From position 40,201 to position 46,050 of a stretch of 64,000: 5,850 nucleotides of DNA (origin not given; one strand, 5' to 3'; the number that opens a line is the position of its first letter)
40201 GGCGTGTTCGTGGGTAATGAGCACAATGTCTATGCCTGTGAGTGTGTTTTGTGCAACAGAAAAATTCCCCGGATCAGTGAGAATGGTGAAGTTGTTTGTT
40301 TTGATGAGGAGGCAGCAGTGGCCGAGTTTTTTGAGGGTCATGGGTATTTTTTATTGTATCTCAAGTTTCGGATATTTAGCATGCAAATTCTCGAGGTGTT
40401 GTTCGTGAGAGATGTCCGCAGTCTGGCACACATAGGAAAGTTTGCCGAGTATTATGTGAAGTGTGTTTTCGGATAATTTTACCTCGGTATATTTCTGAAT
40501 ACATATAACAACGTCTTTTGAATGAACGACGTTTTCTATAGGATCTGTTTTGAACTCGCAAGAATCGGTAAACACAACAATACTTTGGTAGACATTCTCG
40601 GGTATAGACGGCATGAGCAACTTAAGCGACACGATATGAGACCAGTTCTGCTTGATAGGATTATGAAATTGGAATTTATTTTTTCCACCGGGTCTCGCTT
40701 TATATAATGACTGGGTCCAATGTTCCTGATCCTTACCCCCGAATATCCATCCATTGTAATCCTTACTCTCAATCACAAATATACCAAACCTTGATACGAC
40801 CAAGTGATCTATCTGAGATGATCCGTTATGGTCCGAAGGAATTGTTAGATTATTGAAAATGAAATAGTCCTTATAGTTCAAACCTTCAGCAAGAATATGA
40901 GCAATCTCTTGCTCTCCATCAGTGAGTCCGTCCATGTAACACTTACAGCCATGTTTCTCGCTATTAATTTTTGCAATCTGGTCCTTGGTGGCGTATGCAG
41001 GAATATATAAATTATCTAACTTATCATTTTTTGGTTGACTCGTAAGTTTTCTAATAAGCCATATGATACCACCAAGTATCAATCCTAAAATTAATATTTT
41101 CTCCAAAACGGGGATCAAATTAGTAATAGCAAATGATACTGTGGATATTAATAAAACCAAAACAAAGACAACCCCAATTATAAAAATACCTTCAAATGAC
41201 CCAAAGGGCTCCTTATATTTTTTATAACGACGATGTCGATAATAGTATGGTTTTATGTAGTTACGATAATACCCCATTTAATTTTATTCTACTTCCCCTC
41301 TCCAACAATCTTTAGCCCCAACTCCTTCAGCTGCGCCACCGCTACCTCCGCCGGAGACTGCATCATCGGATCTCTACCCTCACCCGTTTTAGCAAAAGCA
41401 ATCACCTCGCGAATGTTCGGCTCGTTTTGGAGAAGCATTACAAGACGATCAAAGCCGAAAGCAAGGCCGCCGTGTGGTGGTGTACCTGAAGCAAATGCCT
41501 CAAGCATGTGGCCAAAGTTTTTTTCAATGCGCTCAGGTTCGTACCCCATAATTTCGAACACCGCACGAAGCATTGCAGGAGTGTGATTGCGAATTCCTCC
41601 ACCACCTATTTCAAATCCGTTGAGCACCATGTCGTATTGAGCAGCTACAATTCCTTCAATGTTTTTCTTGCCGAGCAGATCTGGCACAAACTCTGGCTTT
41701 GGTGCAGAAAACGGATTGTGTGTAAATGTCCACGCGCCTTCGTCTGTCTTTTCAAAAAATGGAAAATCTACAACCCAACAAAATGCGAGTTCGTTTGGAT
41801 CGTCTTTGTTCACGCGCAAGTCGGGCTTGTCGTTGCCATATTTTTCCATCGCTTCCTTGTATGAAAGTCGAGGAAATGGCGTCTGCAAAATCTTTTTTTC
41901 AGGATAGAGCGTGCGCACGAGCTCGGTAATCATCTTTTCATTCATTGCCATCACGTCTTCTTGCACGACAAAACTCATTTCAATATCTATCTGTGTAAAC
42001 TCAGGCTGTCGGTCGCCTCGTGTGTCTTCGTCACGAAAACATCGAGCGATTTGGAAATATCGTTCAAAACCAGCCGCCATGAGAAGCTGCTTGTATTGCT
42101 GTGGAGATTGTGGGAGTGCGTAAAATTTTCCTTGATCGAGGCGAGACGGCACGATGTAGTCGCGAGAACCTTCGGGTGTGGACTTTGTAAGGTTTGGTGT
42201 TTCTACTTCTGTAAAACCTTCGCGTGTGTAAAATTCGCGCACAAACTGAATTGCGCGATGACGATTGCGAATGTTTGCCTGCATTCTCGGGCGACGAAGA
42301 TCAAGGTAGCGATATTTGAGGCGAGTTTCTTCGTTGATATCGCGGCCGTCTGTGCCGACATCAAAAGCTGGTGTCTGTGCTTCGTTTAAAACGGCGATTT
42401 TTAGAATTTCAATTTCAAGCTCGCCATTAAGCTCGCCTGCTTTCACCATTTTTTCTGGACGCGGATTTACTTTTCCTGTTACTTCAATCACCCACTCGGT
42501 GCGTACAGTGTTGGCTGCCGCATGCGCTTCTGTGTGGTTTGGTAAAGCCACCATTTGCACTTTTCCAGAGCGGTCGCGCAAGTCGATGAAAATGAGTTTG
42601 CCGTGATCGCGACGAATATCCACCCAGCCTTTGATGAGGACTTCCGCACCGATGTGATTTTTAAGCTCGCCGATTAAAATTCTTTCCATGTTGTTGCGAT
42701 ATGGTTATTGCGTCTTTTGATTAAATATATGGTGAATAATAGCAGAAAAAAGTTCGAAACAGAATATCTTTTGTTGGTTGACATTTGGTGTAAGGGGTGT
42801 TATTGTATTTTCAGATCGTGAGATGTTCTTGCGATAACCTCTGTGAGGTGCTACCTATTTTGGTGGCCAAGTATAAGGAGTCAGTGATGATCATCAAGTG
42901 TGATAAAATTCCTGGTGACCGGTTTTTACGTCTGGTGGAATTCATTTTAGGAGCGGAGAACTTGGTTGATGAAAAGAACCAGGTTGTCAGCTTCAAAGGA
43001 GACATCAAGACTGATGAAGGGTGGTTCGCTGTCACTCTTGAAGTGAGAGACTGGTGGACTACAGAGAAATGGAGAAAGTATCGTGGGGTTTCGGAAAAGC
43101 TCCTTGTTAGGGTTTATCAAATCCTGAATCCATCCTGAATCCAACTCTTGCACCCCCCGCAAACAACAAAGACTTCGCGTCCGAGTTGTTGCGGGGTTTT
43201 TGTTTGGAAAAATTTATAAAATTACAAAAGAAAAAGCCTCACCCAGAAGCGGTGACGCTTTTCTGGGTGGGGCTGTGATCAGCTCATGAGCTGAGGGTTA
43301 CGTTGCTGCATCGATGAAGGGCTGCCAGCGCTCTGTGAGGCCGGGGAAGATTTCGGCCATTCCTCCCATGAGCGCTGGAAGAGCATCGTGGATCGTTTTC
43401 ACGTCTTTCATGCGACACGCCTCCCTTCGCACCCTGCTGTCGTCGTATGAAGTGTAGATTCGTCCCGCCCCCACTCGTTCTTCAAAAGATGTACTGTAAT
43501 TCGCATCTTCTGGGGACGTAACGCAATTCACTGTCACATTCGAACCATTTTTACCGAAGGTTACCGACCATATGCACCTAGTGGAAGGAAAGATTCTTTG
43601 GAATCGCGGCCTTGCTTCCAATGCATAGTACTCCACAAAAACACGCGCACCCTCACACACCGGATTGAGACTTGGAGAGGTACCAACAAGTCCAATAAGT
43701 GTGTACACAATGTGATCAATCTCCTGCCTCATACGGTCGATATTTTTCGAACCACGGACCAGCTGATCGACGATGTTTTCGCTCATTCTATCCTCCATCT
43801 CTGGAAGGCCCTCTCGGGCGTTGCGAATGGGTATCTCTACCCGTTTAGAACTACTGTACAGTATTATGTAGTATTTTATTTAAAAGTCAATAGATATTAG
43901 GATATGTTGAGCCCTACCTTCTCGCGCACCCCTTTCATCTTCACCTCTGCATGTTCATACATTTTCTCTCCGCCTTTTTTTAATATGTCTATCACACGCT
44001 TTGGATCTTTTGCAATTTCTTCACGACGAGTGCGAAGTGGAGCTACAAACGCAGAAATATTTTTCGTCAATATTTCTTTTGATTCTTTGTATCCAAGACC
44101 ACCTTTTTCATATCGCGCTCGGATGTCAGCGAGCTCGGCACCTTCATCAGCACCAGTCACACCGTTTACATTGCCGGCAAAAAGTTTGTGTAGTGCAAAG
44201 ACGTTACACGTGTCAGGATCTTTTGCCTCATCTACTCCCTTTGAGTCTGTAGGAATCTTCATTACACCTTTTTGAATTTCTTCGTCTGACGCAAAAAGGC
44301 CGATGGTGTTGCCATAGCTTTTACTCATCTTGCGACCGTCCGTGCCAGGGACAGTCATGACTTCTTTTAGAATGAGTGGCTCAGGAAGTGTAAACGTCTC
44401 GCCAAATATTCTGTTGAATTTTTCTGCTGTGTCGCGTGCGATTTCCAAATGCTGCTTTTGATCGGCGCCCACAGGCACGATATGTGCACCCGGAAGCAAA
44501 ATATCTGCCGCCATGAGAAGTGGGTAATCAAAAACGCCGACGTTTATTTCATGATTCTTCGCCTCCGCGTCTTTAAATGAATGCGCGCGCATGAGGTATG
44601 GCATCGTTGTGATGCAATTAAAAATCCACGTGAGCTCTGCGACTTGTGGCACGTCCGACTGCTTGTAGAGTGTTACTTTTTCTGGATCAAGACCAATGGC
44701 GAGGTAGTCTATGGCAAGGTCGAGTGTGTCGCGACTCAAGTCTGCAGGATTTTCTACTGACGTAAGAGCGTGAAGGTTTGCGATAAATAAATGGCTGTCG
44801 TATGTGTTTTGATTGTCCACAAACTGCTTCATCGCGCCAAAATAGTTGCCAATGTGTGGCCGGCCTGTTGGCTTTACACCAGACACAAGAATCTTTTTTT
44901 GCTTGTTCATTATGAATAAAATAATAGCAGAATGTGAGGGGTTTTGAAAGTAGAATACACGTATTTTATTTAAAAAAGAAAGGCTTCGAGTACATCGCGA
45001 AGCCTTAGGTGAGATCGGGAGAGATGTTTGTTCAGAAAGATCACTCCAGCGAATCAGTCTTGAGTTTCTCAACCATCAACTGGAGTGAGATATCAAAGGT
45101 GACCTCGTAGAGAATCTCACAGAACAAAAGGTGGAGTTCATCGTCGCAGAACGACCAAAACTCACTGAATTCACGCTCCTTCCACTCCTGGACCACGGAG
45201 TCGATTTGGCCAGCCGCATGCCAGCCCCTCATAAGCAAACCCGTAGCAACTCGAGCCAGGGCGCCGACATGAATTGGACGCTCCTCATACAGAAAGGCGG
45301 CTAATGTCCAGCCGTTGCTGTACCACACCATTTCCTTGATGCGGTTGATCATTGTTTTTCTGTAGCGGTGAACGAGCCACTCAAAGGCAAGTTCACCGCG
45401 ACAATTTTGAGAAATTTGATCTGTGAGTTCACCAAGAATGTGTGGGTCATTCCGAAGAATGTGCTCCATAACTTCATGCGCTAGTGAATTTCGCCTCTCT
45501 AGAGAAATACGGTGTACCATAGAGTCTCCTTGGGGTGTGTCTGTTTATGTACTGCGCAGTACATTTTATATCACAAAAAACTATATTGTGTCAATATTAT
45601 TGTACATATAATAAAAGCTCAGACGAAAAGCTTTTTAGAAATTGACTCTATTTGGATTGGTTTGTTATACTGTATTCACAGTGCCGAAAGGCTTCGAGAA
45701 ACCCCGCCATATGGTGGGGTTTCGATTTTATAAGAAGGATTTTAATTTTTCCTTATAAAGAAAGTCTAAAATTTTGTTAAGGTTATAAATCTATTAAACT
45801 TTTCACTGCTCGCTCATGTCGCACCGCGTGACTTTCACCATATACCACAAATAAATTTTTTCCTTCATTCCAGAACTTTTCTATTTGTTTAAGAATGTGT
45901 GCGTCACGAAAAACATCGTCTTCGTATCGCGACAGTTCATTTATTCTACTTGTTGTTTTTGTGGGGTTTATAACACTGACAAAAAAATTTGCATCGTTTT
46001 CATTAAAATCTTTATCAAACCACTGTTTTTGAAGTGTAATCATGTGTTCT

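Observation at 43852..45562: Shared palindromic operator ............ at the transcription start of two foreign orphan genes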

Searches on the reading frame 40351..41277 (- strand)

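Call 10: search_protein_families(library=ncbifam, proteins=[window:40351-41277:-], max_evalue=0.1)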
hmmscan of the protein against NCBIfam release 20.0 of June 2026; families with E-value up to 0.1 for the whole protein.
window:40351-41277:- (308 aa): 3 families
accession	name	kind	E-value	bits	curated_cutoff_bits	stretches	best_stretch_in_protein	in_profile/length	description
NF047741.1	antiphage_MADS6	equivalog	1.7e-07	30.2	460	1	119-217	12-98/612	methylation-associated defense system protein kinase MAD6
NF033442.0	BREX_PglW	equivalog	0.00048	17.9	990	1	137-191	30-82/1391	BREX system serine/threonine kinase PglW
TIGR03579.1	EF_0833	hypoth_equivalog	0.041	13.8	215.45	1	34-84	88-138/209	conserved hypothetical protein EF_0833/AHA_3914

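Call 47: search_protein_families(library=padloc, proteins=[window:40351-41277:-], max_evalue=0.1)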
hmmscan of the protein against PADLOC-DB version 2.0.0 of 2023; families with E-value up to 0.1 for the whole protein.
window:40351-41277:- (308 aa): 3 families
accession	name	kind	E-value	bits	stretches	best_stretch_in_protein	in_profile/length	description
PDLC02512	PglW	-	0.00019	17.4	1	138-190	34-84/1403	PglW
PDLC02513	PglW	-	0.0027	13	1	122-196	16-90/1413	PglW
PDLC03921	MkoA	-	0.015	10.9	1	120-244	12-134/1607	-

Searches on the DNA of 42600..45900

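Call 51: search_rna_families(source=window, start=42600, end=45900, threshold=evalue, max_evalue=1)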
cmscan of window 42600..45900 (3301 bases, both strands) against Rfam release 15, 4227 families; matches with E-value up to 1: 3.
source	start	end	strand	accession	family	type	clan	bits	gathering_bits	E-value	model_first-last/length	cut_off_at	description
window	45652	45731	+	RF01772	rnk_pseudo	Cis-reg; leader;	-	37.2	55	0.00063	1-108/108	no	Pseudomonas rnk leader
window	45698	45770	-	RF01393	isrJ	Gene; sRNA;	-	22.7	37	0.4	1-75/75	no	isrJ Hfq binding RNA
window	45667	45741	+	RF02621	BSnc120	Gene; sRNA;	-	21.1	114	0.21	1-88/88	no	Brucella sRNA 120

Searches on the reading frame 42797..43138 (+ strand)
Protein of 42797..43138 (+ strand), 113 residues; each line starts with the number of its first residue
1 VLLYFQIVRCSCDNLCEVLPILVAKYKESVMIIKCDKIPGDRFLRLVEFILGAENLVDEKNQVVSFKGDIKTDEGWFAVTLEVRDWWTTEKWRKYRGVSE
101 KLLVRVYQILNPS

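Call 10: search_protein_families(library=ncbifam, proteins=[window:42797-43138:+], max_evalue=0.1)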
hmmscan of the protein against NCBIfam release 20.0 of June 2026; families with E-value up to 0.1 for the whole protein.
window:42797-43138:+ (113 aa): 0 families

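Call 11: search_protein_families(library=phrogs, proteins=[window:42797-43138:+], max_evalue=0.1)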
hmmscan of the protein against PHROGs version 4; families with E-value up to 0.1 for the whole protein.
window:42797-43138:+ (113 aa): 1 family
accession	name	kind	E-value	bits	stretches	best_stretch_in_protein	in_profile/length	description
phrog_15553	-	unknown function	0.041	15.3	1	24-70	22-68/132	-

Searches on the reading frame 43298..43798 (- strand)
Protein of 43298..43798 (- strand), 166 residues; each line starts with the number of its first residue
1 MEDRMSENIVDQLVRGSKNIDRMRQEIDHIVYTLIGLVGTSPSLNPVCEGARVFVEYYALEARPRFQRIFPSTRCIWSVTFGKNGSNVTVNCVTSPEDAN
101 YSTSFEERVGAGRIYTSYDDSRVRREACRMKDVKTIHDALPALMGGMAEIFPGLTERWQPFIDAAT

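Call 6: search_protein_families(library=pfam, proteins=[window:43298-43798:-], max_evalue=1)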
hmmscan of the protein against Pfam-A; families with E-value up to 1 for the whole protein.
window:43298-43798:- (166 aa): 0 families

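Call 10: search_protein_families(library=ncbifam, proteins=[window:43298-43798:-], max_evalue=0.1)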
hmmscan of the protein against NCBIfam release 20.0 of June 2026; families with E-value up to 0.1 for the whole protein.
window:43298-43798:- (166 aa): 0 families

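Call 11: search_protein_families(library=phrogs, proteins=[window:43298-43798:-], max_evalue=0.1)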
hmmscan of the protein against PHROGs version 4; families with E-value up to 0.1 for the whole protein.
window:43298-43798:- (166 aa): 0 families

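Call 12: find_encoding_contigs(protein=window:43298-43798:-, flank=10000, max_places=10)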
Protein window:43298-43798:- (166 aa): no gene with exactly this product is on record in the collection.

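Call 15: find_homologous_proteins(query=window:43298-43786:-, max_evalue=0.001)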
Query window:43298-43786:- (162 aa): 1 proteins with E <= 0.001 among 18 candidates.
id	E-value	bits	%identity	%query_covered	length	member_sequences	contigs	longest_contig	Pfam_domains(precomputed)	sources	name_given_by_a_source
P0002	9.1e-105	365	100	100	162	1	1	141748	-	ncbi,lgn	-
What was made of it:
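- Checked: Gene A has no detectable relative (call 15).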

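Call 16: find_encoding_contigs(protein=P0002, flank=10000, max_places=10)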
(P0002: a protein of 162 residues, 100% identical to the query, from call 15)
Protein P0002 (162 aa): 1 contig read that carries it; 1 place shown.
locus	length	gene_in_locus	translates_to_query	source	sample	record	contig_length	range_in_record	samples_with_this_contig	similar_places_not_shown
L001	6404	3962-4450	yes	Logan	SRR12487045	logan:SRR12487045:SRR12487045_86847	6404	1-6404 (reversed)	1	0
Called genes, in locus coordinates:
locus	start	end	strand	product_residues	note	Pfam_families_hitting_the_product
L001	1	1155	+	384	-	?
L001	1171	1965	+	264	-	-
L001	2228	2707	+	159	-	-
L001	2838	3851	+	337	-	PF00579:tRNA-synt_1b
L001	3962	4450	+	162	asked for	-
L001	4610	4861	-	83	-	-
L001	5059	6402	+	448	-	?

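Call 30: predict_structure(protein=window:43298-43786:-)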
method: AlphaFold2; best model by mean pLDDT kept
length: 162 residues; sequences in the alignment: 1
mean_pLDDT: 38.4   pTM: 0.24
mean pLDDT of the five models: 38.4, 36.8, 36.6, 35.6, 35.0
residues with pLDDT >= 90: 0; 70-90: 0; 50-70: 5; < 50: 157
segments of 3 or more residues with pLDDT < 50: 8-154, 156-158, 160-162
pLDDT, mean of each block of 10 residues (from residue 1): 49 41 37 32 42 45 39 40 41 35 27 28 32 41 40 45 37
secondary structure, 60 per line:
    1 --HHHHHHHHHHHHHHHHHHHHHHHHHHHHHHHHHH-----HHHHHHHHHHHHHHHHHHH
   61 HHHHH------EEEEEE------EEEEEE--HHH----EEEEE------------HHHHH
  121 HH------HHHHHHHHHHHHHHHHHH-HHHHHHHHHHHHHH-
elements in order: H3-36 H42-65 E72-77 E84-89 E99-103 H116-122 H129-146 H148-161

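Call 46: search_solved_structures(query=window:43298-43786:-, max_evalue=10)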
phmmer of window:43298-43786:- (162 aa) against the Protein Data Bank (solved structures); distinct sequences matched with E-value up to 10: 6.
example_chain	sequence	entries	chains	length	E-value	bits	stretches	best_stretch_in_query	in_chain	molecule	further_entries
7p12_A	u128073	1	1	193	0.03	17.4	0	80-127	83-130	DeNovoTIM13-SB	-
6yqx_A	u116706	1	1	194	0.16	14.9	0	79-127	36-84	de novo designed TIM barrel DeNovoTIM13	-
6wvs_A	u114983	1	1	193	0.21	14.6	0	80-126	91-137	DeNovoTIM15 hyperstable de novo TIM barrel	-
1pw3_A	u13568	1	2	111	0.62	13.1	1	80-118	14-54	immunoglobulin lambda chain variable region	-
1cd0_A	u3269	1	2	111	0.72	12.9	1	80-118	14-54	PROTEIN (JTO, A VARIABLE DOMAIN FROM LAMBDA-6 TYPE IMMUNOGLOBULIN LIGHT CHAIN)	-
4ngu_A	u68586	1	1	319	1.1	12.2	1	98-157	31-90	TRAP dicarboxylate transporter, DctP subunit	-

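Call 47: search_protein_families(library=padloc, proteins=[window:43298-43786:-], max_evalue=0.1)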
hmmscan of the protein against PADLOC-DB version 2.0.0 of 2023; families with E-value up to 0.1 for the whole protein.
window:43298-43786:- (162 aa): 0 families

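Call 77: search_dna_similar(query=window:43298-43786:-, collection=phages, mode=protein, max_evalue=0.01)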
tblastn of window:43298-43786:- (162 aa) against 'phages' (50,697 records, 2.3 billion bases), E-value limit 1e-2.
No match.

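Call 94: find_related_loci(query=window:43298-43786:-, collection=viral_contigs, flank=4000)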
Query window:43298-43786:- (162 aa) in viral_contigs; peptide patterns used: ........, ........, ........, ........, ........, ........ (x = any residue, [..] = any of these).
5 stretches matched a pattern; 1 encode a relative of the query (tblastn E <= 1e-3); 1 distinct loci.
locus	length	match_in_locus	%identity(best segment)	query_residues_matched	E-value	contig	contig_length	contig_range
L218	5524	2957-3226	29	16-92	9e-5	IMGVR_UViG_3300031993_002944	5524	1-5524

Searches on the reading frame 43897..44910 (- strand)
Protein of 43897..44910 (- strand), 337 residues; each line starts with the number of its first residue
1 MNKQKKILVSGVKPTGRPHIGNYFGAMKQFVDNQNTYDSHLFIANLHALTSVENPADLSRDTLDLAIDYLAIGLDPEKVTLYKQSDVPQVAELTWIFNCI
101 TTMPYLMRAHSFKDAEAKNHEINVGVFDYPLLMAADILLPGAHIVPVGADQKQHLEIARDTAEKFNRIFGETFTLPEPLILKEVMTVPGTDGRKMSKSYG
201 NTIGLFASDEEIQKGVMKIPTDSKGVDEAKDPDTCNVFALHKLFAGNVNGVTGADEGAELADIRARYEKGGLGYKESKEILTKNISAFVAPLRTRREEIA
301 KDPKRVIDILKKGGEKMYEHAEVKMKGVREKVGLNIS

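Call 31: find_related_loci(query=window:43897-44910:-, collection=genome_contigs, flank=6000)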
Query window:43897-44910:- (337 aa) in genome_contigs; peptide patterns used: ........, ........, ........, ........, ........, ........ (x = any residue, [..] = any of these).
352 stretches matched a pattern; 324 encode a relative of the query (tblastn E <= 1e-3); the best 80 are kept; 80 distinct loci.
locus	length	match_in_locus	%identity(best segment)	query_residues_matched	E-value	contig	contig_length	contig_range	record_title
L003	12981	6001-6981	77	1-337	7e-176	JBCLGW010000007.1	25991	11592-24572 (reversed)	Parcubacteria group bacterium isolate SLM_LV1_02b-J04 Node_7_length_25991_cov_71.922176, whole genome shotgun sequence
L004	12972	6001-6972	77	1-334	5e-175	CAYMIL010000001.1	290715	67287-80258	MAG TPA_asm: uncultured Candidatus Saccharibacteria bacterium isolate SRP133034_co1_56 genome assembly, contig: NODE_2_l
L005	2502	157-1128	76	1-334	0e+0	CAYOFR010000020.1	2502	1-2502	MAG TPA_asm: uncultured Candidatus Saccharibacteria bacterium isolate SRP135725_co2_60 genome assembly, contig: k141_602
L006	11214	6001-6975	67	2-336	2e-154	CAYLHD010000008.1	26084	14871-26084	MAG TPA_asm: uncultured Candidatus Saccharibacteria bacterium isolate binchicken_co243_277 genome assembly, contig: NODE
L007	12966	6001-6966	66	5-336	5e-148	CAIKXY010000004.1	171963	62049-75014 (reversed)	uncultured bacterium isolate E14_bin-0799 genome assembly, contig: bin-0799:04/15, whole genome shotgun sequence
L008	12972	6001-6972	65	1-335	8e-148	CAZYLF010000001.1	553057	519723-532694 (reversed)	MAG TPA_asm: uncultured Candidatus Saccharibacteria bacterium isolate SRP292972_co3_71 genome assembly, contig: NODE_15_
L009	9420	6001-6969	65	5-337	1e-147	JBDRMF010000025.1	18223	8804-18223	MAG: Patescibacteria group bacterium isolate MEGAHIT-group-1.819 k141_11662335, whole genome shotgun sequence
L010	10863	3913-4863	67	8-334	1e-147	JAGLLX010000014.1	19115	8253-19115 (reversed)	MAG: Candidatus Paceibacterota bacterium isolate RS_5_36 ROV157_5.bin.36.fa_14, whole genome shotgun sequence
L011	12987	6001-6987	63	1-336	4e-147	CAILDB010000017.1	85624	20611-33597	uncultured bacterium isolate MJ130729B_bin-744 genome assembly, contig: bin-744:17/29, whole genome shotgun sequence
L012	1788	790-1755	65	5-336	4e-158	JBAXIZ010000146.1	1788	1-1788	MAG: bacterium isolate ELA362 MAG362_146, whole genome shotgun sequence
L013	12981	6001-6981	63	1-336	7e-144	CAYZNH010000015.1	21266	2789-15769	MAG TPA_asm: uncultured Candidatus Saccharibacteria bacterium isolate binchicken_co245_75 genome assembly, contig: NODE_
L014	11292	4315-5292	64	1-336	7e-144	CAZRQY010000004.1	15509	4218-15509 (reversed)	MAG TPA_asm: uncultured Candidatus Saccharibacteria bacterium isolate SRP104257_co1_406 genome assembly, contig: NODE_24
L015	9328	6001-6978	62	1-336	1e-143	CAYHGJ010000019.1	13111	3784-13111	MAG TPA_asm: uncultured Candidatus Saccharibacteria bacterium isolate ERP119705_co13_11 genome assembly, contig: NODE_59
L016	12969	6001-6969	64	2-334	6e-143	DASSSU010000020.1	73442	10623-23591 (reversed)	MAG TPA_asm: Candidatus Paceibacterota bacterium isolate SMAG_U523 k141_2060299, whole genome shotgun sequence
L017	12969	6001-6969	64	4-336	8e-143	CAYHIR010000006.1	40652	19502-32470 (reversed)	MAG TPA_asm: uncultured Candidatus Saccharibacteria bacterium isolate ERP119705_co13_437 genome assembly, contig: NODE_1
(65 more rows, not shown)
